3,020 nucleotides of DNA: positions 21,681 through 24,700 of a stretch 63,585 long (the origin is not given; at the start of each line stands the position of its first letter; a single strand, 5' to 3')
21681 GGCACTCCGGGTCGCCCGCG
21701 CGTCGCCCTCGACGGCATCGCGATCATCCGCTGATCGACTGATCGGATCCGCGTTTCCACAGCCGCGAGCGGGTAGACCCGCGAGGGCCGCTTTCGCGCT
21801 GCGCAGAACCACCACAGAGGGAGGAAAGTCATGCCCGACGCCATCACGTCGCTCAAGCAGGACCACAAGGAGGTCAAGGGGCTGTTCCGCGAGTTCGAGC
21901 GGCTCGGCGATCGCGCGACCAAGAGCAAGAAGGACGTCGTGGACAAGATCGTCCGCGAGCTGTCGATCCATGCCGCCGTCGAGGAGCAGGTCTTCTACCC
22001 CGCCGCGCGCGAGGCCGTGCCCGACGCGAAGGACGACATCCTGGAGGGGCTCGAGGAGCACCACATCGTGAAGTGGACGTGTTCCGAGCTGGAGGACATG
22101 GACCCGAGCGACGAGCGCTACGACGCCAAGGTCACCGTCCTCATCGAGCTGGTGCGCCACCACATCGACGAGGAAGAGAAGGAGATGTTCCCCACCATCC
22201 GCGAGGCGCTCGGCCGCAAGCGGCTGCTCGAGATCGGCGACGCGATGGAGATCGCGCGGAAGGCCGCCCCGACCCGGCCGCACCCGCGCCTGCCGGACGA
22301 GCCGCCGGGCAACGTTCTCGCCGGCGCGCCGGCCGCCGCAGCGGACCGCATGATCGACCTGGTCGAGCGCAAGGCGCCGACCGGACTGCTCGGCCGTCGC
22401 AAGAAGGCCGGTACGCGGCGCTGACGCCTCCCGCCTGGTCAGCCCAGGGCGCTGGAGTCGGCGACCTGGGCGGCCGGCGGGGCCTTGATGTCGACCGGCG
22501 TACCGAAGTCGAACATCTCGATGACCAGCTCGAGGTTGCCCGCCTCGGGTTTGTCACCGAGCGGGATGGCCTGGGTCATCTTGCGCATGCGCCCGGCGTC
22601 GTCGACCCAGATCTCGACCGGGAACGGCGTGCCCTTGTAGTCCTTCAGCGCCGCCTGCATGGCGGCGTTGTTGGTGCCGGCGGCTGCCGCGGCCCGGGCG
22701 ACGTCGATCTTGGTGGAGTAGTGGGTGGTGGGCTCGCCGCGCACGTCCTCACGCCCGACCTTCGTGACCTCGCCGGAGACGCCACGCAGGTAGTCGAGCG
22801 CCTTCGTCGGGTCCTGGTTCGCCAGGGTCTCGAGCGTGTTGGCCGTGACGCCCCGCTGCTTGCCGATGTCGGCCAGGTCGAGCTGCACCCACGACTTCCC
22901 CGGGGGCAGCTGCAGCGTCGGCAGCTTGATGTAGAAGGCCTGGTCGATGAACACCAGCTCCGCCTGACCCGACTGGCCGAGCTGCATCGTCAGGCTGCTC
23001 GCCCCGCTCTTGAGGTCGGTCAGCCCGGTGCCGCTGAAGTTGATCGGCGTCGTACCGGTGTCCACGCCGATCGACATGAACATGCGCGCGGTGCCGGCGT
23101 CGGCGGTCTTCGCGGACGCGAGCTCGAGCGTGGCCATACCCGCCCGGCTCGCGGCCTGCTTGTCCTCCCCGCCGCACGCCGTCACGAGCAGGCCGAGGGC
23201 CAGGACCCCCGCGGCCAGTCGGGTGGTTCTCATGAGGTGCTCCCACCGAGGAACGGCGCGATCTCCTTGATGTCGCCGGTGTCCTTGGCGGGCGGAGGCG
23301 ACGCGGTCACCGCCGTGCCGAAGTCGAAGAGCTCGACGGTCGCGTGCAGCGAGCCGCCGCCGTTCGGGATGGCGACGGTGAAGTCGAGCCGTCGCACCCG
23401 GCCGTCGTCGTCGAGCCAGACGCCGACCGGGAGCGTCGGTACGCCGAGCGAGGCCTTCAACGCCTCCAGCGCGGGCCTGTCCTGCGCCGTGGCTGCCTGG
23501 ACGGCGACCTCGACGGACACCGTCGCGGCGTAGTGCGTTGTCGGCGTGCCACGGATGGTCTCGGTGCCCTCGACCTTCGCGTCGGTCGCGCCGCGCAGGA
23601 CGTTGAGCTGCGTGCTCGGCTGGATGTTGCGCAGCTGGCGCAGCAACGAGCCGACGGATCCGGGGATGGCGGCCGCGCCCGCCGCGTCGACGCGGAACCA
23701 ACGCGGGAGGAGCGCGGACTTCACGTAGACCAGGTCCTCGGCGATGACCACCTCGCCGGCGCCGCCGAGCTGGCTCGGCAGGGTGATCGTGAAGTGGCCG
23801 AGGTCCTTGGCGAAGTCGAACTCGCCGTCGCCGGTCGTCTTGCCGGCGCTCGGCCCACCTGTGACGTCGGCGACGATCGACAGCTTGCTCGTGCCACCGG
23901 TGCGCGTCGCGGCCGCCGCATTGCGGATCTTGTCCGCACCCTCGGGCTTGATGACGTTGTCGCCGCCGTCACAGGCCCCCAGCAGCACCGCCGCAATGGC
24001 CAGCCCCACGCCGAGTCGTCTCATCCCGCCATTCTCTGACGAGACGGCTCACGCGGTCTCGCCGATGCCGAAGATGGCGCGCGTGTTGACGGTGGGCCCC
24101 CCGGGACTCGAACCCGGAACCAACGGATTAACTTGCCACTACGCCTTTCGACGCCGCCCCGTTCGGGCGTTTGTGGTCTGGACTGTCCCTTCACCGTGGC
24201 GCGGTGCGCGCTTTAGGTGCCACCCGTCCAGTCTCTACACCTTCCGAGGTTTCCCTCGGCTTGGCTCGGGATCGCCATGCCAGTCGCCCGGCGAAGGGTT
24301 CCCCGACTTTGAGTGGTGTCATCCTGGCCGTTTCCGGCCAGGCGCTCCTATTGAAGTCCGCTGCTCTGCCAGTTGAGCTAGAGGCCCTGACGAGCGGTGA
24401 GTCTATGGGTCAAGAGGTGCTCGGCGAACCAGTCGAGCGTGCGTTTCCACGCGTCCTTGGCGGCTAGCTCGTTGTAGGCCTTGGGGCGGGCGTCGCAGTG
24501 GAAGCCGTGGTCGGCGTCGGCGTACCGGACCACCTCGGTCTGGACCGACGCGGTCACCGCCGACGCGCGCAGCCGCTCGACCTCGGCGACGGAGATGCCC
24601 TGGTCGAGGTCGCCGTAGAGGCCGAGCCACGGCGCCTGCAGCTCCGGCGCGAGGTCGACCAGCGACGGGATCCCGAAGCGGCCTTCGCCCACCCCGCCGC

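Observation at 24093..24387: Group I (IC3-like) intron splitting the anticodon of tRNA-Lys(UUU) in an actinobacterium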

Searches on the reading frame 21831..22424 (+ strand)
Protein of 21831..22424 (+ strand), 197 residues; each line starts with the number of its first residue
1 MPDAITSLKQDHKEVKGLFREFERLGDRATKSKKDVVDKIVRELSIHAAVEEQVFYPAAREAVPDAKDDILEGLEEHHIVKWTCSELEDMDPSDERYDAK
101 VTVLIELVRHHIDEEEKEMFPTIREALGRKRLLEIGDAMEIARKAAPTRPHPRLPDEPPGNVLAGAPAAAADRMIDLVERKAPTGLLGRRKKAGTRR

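Call 43: find_encoding_contigs(protein=window:21831-22424:+, flank=10000, max_places=6)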
Protein window:21831-22424:+ (197 aa): no gene with exactly this product is on record in the collection.

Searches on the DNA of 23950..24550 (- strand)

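Call 4: search_rna_families(source=window, start=23950, end=24550, threshold=evalue, max_evalue=10, show_alignments=5)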
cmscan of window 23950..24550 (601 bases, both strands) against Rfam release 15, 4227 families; matches with E-value up to 10: 5.
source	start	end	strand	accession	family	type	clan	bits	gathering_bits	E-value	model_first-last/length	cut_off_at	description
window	23981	24081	-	RF01038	mir-1307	Gene; miRNA;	-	22.3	69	0.12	1-90/90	no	mir-1307 microRNA precursor family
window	24491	24550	+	RF03045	proV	Gene; sRNA;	-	16.4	88.5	0.25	1-58/149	3'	proV RNA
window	24101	24117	-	RF01684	mascRNA-menRNA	Gene;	-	14.8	42.5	4.6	33-49/56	no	MALAT1-associated small cytoplasmic RNA/MEN beta RNA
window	24101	24130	+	RF04351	Plastid-psbl-rps4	Cis-reg;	-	14.5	68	4.4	9-52/53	no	Plastid-psbl-rps4 3UTR RNA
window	24325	24381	+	RF01938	mir-1251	Gene; miRNA;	-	13.3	81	8.3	1-66/66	no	mir-1251 microRNA precursor family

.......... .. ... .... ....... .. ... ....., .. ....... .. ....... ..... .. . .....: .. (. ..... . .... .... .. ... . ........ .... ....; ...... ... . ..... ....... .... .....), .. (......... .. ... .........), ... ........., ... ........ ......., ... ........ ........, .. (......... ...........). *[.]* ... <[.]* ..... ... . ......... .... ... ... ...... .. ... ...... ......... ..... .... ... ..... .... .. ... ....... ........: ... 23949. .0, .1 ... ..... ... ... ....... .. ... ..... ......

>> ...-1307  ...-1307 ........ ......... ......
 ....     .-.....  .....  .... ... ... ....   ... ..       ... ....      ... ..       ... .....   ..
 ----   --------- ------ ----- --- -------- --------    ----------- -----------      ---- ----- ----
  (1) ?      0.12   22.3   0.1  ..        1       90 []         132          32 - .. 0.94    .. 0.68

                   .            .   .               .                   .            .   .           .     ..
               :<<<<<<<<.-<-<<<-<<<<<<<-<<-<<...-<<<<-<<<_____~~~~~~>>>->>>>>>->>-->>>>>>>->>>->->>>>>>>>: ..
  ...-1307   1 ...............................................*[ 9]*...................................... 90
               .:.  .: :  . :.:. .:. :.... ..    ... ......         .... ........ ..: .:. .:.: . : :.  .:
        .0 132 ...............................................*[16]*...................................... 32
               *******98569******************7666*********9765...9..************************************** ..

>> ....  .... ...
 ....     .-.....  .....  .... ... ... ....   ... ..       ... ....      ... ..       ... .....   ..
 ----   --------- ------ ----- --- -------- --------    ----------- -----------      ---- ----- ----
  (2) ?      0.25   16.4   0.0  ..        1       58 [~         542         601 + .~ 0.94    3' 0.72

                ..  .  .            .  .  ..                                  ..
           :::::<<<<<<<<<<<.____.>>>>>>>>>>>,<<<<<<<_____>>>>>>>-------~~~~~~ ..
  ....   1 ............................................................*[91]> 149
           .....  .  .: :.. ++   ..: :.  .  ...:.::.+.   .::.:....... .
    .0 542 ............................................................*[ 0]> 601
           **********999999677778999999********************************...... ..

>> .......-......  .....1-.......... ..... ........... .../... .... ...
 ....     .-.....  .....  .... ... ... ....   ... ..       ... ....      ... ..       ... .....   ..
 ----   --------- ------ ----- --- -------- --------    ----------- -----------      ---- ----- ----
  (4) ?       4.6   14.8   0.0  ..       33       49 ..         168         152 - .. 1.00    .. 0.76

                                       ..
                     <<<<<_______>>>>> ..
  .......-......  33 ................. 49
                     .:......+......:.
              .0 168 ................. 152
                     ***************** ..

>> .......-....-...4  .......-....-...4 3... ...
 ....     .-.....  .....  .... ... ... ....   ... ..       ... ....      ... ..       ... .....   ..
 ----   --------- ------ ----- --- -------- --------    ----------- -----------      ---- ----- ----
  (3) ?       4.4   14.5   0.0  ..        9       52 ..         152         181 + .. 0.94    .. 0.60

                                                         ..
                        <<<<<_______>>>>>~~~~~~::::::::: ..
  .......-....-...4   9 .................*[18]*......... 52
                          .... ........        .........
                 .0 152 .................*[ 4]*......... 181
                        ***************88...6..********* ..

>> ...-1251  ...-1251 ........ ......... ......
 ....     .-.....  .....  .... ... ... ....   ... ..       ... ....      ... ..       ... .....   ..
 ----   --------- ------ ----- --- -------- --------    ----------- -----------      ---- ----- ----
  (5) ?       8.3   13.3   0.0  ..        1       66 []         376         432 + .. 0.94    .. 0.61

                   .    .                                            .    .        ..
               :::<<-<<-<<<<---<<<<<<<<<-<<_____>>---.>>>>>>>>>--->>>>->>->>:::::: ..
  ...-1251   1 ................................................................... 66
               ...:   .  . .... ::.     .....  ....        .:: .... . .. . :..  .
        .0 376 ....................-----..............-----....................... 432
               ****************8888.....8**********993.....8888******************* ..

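Call 8: search_dna_similar(query=window:24132-24353:-, collection=phages, mode=distant, max_evalue=1)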
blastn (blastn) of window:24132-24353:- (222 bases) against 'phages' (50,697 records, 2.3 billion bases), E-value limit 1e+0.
Records with a match: 12; places in all: 12; records where one place covers at least 80% of the query: 2.
Best place of each record, by identity: 90-95% 1; 80-90% 3; 60-80% 8.
By first word of the organism name: uncultured 4; Gordonia 2; Synechococcus 2; Agrobacterium 2; Pelagibacter 1; Microcoleus 1.
By host as written in the record: - 5; Gordonia terrae 3612 2; Synechococcus sp. CBW1002 2; Agrobacterium tumefaciens C58 2; Candidatus Pelagibacter sp. HTCC7211 1.
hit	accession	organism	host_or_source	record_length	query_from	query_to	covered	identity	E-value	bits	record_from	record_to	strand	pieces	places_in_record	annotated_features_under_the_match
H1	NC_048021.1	Gordonia phage Daredevil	Gordonia terrae 3612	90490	2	218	98%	76.1%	2e-32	143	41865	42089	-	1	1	none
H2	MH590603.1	Gordonia phage Daredevil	Gordonia terrae 3612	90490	2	218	98%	76.1%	2e-32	143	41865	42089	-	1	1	none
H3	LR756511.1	uncultured phage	metagenomic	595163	111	222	50%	72.3%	3e-5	55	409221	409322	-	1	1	record has no annotation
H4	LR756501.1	uncultured phage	metagenomic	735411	110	185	34%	73.7%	2e-1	42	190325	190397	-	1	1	record has no annotation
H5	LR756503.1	uncultured phage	metagenomic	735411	110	185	34%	73.7%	2e-1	42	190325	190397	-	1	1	record has no annotation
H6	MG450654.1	Synechococcus phage S-CBWM1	Synechococcus sp. CBW1002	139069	75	130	25%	84.5%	3e-6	58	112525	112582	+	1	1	PsbA | group I intron | homing endonuclease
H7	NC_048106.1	Synechococcus phage S-CBWM1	Synechococcus sp. CBW1002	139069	75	130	25%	84.5%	3e-6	58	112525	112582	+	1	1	photosystem II D1 | group I intron | homing endonuclease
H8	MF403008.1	Agrobacterium phage Atu_ph07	Agrobacterium tumefaciens C58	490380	82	141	27%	77.4%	6e-2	43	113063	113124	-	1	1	none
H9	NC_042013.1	Agrobacterium phage Atu_ph07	Agrobacterium tumefaciens C58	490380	82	141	27%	77.4%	6e-2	43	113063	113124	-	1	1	none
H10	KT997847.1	uncultured phage_Deep1-GF2-KM23-C739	0.2-5 um-sized marine plankton sample ...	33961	76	130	25%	83.6%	3e-5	55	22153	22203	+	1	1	none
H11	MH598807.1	Pelagibacter phage HTVC120P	Candidatus Pelagibacter sp. HTCC7211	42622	76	130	25%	78.2%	5e-3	46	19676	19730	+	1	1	none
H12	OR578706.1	Microcoleus phage My-WqHQDG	river water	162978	159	185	12%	92.6%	2e-1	41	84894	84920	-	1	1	tRNA-Arg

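Call 9: search_dna_similar(query=window:24132-24353:-, collection=plasmids, mode=distant, max_evalue=1)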
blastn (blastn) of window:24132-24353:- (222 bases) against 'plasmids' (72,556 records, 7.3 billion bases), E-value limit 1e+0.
Records with a match: 1289; places in all: 1310; records where one place covers at least 80% of the query: 1258.
Best place of each record, by identity: 90-95% 3; 80-90% 11; 60-80% 1275.
By first word of the organism name: Escherichia 486; Klebsiella 357; Salmonella 114; Acinetobacter 78; Enterobacter 50; Shigella 48; Citrobacter 47; Aeromonas 12; Raoultella 12; Pseudomonas 11; and 15 more.
By predicted mobility (MOB-suite, as given by PLSDB): conjugative 926; mobilizable 198; non-mobilizable 165.
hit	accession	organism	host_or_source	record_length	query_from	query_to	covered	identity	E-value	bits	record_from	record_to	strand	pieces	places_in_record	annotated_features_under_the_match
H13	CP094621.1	Bradyrhizobium sp. ISRA435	Arachis hypogaea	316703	41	222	82%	76.5%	6e-27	127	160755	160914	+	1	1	none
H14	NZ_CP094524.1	Bradyrhizobium sp. ISRA443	Arachis hypogaea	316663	41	222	82%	76.5%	6e-27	127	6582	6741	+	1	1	none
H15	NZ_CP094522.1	Bradyrhizobium sp. ISRA437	Arachis hypogaea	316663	41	222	82%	76.5%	6e-27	127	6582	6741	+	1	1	none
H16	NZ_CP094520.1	Bradyrhizobium sp. ISRA436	Arachis hypogaea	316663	41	222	82%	76.5%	6e-27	127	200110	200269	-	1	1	none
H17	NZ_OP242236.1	Escherichia coli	Homo sapiens,stool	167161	37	220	83%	72.9%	8e-19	100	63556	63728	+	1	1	none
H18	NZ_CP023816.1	Escherichia coli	wild bird,tissue sample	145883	37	218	82%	73.0%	3e-18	99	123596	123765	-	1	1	none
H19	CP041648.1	Klebsiella pneumoniae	Homo sapiens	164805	37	218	82%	73.0%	3e-18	99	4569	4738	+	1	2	none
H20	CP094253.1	Acinetobacter variabilis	mixed culture,fecal of pig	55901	37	218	82%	73.0%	3e-18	99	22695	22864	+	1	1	none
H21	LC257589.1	Escherichia coli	-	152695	37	218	82%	73.0%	3e-18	99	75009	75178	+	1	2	none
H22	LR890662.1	Escherichia coli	Homo sapiens,rectal swab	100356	37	218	82%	73.0%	3e-18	99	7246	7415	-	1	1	none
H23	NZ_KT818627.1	Klebsiella pneumoniae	urine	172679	37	218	82%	73.0%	3e-18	99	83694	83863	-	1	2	none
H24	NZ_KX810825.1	Salmonella enterica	-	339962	37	218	82%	73.0%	3e-18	99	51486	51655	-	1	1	none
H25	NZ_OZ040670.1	Escherichia coli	-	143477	37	218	82%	73.0%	3e-18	99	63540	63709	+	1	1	none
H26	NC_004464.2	Citrobacter freundii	-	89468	37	218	82%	72.6%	1e-17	97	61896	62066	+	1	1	none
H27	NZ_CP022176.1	Aeromonas salmonicida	Atlantic salmon,The RAS Atlantic Salmon ...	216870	37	218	82%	72.6%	1e-17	97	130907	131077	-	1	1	none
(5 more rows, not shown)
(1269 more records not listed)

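Call 10: get_annotated_region(hit=H1, flank=2500)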
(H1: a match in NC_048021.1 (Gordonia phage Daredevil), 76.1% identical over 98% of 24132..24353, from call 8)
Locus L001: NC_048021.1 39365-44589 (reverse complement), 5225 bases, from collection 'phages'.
description: Gordonia phage Daredevil, complete genome.
organism: Gordonia phage Daredevil (NCBI taxid 2283286)
taxonomy: Viruses; Duplodnaviria; Heunggongvirae; Uroviricota; Caudoviricetes; Daredevilvirus; Daredevilvirus daredevil
host: Gordonia terrae 3612; source: soil; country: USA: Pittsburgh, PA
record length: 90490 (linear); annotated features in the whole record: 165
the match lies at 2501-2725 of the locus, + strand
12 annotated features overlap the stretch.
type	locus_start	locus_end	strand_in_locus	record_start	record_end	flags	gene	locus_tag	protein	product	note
CDS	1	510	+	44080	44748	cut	55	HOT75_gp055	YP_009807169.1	hypothetical protein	-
CDS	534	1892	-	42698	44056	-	54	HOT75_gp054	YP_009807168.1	integrase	-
CDS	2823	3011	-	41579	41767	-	53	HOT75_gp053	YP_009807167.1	hypothetical protein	-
CDS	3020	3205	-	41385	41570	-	52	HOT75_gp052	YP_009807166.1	hypothetical protein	-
CDS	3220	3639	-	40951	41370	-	51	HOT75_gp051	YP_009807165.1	HNH endonuclease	-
CDS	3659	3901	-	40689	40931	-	50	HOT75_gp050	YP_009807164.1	hypothetical protein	-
CDS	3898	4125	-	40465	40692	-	49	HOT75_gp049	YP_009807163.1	hypothetical protein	-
CDS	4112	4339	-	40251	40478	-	48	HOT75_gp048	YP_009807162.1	hypothetical protein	-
CDS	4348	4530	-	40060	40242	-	47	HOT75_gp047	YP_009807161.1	hypothetical protein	-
CDS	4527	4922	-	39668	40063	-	46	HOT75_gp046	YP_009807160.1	hypothetical protein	-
CDS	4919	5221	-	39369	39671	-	45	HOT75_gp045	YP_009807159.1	hypothetical protein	-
CDS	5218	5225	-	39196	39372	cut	44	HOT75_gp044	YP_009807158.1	exonuclease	-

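Call 11: get_annotated_region(hit=H26, flank=3000)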
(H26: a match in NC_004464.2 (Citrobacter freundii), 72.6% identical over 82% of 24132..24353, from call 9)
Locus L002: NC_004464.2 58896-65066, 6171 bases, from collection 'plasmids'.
description: Citrobacter freundii plasmid pCTX-M3, complete sequence
organism: Citrobacter freundii (NCBI taxid 546)
taxonomy: Bacteria; Pseudomonadota; Gammaproteobacteria; Enterobacterales; Enterobacteriaceae; Citrobacter; Citrobacter freundii
host: -; source: -; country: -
typing (MOB-suite, as given by PLSDB): conjugative; replicon IncL/M,rep_cluster_1254; relaxase MOBP; mating-pair formation MPF_I
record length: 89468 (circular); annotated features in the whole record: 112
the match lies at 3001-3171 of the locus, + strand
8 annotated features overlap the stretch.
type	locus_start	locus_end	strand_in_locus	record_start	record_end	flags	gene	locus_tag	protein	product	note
CDS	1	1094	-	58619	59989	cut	-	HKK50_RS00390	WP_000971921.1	IS1182-like element ISCfr1 family transposase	GO:0006313 - DNA transposition [Evidence IEA]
CDS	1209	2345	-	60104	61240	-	-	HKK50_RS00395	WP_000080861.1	DUF3883 domain-containing protein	-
CDS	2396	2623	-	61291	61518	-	-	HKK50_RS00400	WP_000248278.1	hypothetical protein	-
CDS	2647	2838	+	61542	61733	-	-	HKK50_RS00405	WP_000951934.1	hypothetical protein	-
CDS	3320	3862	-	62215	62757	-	-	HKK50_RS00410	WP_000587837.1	AAA family ATPase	-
predicted_resistance_gene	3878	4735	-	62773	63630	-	aac(3)-IId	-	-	aminoglycoside N-acetyltransferase AAC(3)-IId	predicted by amrfinderplus; class AMINOGLYCOSIDE; identity 100.0%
CDS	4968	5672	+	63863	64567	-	-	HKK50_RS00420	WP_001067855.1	IS6-like element IS26 family transposase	GO:0006313 - DNA transposition [Evidence IEA]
CDS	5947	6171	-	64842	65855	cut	intI1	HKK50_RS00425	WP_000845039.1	class 1 integron integrase IntI1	-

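Call 12: get_annotated_region(hit=H13, flank=2500)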
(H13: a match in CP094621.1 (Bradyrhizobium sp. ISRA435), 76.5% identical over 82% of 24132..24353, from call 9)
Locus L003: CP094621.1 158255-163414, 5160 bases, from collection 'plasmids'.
description: Bradyrhizobium sp. ISRA435 plasmid unnamed, complete sequence
organism: Bradyrhizobium sp. ISRA435 (NCBI taxid 2866194)
taxonomy: Bacteria; Pseudomonadota; Alphaproteobacteria; Hyphomicrobiales; Nitrobacteraceae; Bradyrhizobium; Bradyrhizobium sp. ISRA435
host: -; source: Arachis hypogaea; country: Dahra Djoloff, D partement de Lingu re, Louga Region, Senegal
typing (MOB-suite, as given by PLSDB): conjugative; replicon rep_cluster_507; relaxase MOBQ; mating-pair formation MPF_T
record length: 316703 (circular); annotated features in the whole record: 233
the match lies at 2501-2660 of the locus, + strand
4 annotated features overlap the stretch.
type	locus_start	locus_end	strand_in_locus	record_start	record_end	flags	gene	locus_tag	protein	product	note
CDS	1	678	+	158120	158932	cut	-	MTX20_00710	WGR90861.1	GMC family oxidoreductase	-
CDS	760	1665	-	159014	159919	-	-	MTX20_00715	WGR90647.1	LysR family transcriptional regulator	-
CDS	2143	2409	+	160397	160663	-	-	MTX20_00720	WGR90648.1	hypothetical protein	-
CDS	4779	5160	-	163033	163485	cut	trbH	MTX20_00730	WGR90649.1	conjugal transfer protein TrbH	-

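Call 23: search_rna_families(sources=[L001, L002, L003], threshold=evalue, max_evalue=10, show_alignments=2)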
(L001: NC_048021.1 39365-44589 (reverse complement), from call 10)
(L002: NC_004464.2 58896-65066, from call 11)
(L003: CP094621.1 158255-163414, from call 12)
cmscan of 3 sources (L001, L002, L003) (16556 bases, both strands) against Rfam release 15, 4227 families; matches with E-value up to 10: 2.
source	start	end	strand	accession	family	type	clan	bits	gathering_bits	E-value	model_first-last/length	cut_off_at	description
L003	2447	2631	+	RF00028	Intron_gpI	Intron;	-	45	50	8e-09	1-253/253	no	Group I catalytic intron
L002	2953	3145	+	RF00028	Intron_gpI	Intron;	-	36.8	50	2.4e-06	1-253/253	no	Group I catalytic intron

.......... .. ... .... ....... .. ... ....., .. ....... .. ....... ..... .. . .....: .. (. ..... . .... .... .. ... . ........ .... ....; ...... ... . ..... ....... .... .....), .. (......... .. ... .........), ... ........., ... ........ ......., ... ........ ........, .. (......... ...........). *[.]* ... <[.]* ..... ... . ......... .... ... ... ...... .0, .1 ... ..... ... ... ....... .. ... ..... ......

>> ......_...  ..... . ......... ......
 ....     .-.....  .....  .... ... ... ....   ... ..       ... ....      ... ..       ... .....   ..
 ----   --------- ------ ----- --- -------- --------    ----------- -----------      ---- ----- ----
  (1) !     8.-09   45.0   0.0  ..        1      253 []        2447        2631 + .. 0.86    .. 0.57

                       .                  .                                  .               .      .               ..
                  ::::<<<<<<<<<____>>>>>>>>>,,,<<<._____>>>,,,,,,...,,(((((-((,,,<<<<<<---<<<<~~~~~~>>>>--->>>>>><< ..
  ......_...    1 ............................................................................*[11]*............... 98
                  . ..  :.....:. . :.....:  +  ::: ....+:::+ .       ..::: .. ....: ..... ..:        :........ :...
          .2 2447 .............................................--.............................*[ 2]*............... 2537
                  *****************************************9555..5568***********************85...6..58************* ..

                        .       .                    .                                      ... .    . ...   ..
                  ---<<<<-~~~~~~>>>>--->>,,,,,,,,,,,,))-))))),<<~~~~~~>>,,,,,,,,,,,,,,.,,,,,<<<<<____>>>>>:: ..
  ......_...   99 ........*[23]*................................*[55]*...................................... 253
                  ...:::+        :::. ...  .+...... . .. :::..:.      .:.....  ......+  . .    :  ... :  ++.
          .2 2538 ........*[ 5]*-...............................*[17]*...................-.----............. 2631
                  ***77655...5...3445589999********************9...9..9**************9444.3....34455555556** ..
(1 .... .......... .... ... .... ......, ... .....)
